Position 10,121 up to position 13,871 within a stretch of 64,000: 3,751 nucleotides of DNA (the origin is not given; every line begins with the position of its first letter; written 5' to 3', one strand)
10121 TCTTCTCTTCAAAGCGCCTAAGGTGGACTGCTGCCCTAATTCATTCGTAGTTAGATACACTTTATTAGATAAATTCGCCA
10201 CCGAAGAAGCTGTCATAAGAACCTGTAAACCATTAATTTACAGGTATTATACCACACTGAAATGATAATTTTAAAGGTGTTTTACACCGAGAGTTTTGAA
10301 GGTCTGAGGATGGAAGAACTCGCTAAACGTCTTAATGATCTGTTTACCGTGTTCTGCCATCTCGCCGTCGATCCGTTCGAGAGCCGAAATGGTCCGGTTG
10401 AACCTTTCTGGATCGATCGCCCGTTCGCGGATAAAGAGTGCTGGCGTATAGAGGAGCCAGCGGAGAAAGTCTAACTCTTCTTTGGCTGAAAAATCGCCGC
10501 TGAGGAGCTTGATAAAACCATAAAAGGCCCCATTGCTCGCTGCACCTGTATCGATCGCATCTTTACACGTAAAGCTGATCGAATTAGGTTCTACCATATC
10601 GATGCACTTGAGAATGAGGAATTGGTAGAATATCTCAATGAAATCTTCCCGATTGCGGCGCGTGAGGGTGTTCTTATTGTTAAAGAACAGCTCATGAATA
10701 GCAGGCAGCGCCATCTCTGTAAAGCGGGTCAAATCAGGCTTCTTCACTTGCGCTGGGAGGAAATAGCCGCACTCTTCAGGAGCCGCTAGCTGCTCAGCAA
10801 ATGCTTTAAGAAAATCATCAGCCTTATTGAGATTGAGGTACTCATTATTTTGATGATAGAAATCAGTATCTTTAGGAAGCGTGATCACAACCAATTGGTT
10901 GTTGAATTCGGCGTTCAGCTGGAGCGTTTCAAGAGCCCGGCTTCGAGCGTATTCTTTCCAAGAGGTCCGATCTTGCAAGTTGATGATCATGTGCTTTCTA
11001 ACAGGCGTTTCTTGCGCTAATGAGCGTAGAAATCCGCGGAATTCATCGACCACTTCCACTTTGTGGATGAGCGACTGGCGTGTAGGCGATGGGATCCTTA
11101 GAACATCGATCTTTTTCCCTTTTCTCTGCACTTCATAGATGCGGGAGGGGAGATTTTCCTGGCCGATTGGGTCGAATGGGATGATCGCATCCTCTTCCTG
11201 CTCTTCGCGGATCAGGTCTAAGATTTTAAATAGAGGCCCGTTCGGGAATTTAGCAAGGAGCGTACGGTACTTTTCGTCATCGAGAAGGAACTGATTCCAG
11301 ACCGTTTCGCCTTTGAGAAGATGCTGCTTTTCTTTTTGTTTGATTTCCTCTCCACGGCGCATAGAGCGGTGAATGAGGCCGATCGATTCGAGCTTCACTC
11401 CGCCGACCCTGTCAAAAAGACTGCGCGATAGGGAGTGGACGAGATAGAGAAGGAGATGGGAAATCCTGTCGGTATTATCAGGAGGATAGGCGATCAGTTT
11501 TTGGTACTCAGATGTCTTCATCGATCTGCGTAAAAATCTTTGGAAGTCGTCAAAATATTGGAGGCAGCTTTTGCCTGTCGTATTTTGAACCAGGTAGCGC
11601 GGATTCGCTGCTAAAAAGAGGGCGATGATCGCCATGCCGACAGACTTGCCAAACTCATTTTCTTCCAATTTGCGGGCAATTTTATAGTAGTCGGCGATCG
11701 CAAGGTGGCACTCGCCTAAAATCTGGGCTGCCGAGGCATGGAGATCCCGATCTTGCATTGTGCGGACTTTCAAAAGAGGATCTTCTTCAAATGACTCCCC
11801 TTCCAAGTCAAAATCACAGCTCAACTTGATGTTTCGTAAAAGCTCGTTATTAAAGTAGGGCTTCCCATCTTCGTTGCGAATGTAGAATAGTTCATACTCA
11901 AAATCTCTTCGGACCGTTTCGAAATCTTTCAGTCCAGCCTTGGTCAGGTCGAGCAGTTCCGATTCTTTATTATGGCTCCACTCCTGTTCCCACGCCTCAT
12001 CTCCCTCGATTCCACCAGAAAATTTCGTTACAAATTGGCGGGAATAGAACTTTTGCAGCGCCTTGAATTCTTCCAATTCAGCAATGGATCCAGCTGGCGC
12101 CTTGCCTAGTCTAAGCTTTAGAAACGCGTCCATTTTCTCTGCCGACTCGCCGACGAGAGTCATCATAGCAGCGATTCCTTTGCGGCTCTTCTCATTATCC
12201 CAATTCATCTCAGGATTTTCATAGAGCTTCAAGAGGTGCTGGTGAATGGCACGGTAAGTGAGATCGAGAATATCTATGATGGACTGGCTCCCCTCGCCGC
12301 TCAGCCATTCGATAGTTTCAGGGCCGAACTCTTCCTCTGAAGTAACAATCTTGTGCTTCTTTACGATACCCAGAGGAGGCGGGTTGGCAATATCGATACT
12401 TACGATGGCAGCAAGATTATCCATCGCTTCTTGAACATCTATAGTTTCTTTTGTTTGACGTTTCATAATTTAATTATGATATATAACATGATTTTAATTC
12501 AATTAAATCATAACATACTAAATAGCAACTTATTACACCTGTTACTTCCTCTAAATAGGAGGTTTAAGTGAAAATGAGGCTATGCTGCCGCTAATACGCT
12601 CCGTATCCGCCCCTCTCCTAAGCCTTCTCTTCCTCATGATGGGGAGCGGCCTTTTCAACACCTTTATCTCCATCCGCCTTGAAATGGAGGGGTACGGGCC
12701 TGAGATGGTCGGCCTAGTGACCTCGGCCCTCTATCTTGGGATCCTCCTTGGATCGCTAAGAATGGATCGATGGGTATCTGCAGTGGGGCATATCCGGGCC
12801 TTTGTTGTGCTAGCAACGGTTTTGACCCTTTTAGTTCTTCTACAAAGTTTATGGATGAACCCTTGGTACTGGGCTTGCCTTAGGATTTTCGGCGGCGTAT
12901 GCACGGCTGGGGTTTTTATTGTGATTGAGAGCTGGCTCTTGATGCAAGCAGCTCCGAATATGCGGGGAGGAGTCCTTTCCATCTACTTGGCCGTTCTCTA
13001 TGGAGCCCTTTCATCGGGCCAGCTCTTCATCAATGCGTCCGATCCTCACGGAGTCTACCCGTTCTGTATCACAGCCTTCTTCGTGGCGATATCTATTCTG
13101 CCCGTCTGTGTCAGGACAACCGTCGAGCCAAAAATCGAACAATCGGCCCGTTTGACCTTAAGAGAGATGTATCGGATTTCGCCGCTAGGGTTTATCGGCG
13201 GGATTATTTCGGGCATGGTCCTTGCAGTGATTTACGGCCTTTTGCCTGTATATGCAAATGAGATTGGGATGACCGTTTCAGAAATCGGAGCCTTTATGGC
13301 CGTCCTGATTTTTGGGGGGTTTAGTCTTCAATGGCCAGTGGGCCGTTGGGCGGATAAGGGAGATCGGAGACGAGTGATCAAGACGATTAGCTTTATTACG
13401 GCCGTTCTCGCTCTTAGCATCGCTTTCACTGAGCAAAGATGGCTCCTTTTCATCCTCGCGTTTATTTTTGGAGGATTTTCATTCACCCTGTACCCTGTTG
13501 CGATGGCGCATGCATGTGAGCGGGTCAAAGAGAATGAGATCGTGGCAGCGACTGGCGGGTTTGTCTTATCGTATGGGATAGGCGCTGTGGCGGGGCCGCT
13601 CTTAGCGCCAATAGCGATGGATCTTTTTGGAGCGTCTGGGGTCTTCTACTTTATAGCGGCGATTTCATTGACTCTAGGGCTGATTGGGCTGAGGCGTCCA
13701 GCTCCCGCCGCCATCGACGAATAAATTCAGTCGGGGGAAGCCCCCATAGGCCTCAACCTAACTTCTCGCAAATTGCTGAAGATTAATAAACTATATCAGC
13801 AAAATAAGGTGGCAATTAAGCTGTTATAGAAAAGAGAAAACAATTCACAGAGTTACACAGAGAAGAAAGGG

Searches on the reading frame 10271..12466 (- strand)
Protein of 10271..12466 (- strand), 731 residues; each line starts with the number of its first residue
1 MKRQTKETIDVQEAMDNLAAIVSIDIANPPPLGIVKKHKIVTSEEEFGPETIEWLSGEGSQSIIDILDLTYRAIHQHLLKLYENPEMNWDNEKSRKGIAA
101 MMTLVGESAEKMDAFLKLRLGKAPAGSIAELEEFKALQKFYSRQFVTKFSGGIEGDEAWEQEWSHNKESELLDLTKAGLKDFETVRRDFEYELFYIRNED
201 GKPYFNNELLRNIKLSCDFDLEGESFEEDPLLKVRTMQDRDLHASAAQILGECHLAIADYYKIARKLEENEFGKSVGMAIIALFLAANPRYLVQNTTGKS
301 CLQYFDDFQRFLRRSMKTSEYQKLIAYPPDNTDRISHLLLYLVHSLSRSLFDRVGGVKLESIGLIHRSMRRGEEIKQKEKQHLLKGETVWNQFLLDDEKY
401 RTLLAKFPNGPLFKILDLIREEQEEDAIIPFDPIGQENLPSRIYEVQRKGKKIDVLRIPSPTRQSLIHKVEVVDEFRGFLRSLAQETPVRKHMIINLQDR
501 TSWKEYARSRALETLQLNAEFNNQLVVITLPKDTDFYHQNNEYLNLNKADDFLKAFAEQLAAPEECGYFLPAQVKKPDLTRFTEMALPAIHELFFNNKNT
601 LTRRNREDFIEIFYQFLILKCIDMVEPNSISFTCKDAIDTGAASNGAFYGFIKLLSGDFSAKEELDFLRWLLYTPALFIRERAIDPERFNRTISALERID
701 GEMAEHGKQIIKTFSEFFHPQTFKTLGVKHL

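Call 57: list_cluster_members(proteins=[P0043, window:10274-12466:-, window:34611-35519:-])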
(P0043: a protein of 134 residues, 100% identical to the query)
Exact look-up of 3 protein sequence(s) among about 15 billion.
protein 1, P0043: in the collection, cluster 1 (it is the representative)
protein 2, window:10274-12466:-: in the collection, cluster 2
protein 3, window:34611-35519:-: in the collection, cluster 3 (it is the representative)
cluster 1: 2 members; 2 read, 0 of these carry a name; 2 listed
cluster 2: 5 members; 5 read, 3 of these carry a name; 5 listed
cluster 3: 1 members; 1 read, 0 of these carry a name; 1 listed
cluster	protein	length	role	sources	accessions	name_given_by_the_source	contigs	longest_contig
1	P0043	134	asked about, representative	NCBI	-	-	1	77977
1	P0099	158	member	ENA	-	-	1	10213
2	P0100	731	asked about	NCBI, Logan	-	-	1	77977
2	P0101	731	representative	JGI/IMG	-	hypothetical protein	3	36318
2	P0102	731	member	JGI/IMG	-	hypothetical protein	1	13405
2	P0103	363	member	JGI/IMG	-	hypothetical protein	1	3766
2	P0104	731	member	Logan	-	-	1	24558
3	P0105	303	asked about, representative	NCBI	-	-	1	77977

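Call 59: search_protein_families(library=pfam, proteins=[window:10274-12466:-], max_evalue=0.001)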
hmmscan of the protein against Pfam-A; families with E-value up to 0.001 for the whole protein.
window:10274-12466:- (731 aa): 0 families

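Call 77: find_encoding_contigs(protein=window:10271-12466:-, flank=1000, max_places=4)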
Protein window:10271-12466:- (731 aa): 1 contig read that carries it; 1 place shown.
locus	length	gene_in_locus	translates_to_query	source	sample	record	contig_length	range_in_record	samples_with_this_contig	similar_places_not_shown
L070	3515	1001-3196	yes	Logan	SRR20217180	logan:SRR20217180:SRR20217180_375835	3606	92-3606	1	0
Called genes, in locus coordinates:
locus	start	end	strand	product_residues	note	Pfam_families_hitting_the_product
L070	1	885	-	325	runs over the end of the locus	?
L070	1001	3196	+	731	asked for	-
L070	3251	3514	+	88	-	?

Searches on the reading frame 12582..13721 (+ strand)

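Call 78: search_protein_families(library=ncbifam, proteins=[window:12582-13721:+], max_evalue=0.00001)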
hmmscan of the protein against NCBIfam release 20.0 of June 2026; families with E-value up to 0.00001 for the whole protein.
window:12582-13721:+ (380 aa): 4 families
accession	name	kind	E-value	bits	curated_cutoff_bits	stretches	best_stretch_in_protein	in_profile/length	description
NF002962.0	PRK03633.1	equivalog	2.1e-60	204.8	361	1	4-374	4-373/382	MFS transporter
NF033135.1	cmx_cmrA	equivalog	2.7e-06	26.7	400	0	43-356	40-360/374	Cmx/CmrA family chloramphenicol efflux MFS transporter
TIGR00880.1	2_A_01_02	superfamily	3.4e-06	27.2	131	1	253-364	18-129/141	multidrug resistance protein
TIGR00895.1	2A0115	subfamily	3.9e-06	26.1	418.55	1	196-365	15-184/398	aromatic acid/H+ symport family MFS transporter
